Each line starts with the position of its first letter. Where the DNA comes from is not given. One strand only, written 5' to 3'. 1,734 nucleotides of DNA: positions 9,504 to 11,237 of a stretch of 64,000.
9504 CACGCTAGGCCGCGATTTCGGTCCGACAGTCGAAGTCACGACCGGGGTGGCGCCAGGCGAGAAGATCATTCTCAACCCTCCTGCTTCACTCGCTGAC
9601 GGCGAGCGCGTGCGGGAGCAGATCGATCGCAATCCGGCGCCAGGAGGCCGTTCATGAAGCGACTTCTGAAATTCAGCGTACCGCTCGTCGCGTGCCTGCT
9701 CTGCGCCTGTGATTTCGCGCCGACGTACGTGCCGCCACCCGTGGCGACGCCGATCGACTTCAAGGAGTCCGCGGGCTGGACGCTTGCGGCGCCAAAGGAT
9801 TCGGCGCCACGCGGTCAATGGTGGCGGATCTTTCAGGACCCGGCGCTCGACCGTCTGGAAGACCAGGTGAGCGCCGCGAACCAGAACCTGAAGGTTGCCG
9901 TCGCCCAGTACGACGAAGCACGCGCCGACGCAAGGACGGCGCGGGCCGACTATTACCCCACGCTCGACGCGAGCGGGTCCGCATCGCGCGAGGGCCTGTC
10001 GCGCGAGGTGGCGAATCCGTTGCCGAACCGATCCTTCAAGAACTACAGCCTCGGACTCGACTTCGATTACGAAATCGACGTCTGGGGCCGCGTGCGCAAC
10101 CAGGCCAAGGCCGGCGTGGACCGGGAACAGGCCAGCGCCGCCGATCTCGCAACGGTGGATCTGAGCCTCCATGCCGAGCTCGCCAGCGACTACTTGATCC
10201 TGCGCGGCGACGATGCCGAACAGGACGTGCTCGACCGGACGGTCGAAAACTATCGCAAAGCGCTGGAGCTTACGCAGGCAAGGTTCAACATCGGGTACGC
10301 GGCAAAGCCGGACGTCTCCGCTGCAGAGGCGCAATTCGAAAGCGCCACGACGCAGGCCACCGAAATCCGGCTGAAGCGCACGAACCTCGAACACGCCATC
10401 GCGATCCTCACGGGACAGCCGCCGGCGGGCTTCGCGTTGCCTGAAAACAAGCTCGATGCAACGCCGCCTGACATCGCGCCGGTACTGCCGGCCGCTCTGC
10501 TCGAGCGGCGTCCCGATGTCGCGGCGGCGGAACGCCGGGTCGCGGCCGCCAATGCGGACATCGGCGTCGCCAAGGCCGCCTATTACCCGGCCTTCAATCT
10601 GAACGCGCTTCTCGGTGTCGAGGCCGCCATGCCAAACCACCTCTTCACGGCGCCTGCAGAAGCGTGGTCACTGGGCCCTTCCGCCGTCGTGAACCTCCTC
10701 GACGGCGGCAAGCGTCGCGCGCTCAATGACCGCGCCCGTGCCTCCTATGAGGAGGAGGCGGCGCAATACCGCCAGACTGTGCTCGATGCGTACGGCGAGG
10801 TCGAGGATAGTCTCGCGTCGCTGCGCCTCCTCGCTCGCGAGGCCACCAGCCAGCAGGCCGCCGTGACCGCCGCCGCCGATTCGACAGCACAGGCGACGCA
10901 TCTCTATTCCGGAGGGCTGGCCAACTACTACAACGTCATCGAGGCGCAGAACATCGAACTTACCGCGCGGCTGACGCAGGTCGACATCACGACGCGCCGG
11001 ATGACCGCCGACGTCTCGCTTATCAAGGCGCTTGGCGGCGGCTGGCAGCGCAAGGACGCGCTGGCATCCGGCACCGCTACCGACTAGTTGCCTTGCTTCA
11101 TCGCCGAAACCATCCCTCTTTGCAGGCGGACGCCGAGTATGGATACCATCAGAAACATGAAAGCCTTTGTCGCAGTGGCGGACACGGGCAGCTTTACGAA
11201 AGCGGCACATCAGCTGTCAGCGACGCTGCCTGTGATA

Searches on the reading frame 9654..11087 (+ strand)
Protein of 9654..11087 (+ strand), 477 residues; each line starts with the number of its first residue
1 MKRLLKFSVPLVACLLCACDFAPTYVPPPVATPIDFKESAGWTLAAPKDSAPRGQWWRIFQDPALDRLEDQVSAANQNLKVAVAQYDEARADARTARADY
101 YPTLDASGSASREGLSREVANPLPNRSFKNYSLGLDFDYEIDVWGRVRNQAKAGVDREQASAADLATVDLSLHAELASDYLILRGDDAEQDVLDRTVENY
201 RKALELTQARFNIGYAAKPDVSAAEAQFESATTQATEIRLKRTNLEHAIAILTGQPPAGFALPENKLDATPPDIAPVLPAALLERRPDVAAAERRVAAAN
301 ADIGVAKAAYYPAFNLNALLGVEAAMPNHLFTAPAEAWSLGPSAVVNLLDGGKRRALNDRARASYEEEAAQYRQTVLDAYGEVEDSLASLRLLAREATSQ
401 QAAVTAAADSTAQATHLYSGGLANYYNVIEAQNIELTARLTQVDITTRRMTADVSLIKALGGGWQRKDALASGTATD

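Call 15: search_protein_families(library=pfam, proteins=[window:9654-11087:+])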
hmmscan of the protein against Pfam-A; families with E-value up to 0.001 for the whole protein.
window:9654-11087:+ (477 aa): 1 family
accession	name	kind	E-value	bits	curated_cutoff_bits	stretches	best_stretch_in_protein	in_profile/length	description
PF02321.23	OEP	-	2.5e-40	138.8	22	2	65-254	1-187/187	Outer membrane efflux protein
